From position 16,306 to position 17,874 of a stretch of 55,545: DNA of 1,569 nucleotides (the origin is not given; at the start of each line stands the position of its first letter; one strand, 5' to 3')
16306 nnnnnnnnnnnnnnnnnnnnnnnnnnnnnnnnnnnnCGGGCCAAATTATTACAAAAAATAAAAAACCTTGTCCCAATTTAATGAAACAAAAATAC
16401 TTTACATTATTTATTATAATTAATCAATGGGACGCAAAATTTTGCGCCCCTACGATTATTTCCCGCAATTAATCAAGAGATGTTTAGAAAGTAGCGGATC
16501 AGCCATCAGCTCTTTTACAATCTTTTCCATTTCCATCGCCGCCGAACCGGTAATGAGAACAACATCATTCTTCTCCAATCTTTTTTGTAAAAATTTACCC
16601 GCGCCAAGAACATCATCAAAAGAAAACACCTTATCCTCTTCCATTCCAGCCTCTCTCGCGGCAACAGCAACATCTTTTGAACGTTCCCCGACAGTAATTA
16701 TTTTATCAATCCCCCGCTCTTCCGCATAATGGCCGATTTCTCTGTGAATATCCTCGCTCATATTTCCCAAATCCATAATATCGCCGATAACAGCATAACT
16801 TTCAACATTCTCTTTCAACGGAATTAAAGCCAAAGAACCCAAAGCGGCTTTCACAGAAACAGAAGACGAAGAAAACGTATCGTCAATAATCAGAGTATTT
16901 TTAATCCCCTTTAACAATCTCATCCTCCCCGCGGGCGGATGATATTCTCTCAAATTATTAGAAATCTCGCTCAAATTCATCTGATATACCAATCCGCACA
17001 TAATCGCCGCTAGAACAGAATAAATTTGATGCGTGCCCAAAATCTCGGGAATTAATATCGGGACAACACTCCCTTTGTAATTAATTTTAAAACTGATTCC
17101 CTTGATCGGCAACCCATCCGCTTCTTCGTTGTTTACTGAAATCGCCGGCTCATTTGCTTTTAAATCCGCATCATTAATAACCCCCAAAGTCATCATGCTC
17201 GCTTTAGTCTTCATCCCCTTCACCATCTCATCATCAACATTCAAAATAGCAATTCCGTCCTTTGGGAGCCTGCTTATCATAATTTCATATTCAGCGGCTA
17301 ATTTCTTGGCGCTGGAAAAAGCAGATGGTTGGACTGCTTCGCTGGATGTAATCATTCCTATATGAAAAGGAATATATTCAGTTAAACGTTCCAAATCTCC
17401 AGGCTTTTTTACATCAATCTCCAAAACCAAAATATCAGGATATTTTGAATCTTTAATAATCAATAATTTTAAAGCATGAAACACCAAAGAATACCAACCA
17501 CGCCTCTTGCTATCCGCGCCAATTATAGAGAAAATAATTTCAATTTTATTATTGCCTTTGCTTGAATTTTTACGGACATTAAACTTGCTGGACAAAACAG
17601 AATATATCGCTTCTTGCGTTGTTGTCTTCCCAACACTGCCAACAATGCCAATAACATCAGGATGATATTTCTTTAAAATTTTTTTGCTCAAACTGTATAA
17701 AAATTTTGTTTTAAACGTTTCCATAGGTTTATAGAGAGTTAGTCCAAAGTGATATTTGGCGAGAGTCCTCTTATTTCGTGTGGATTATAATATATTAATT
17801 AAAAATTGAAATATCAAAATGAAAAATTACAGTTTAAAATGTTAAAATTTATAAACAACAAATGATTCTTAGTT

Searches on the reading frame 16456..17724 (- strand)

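Call 76: search_protein_families(library=pfam, proteins=[window:16456-17724:-], max_evalue=0.001)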
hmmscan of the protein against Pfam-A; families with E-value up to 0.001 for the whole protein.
window:16456-17724:- (422 aa): 2 families
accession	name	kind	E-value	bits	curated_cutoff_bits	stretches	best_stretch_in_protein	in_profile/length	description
PF08245.18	Mur_ligase_M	-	2.2e-14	54.3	24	1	28-243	2-199/200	Mur ligase middle domain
PF02875.26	Mur_ligase_C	-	1.3e-13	52.4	28.4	1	266-394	1-126/127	Mur ligase, glutamate ligase domain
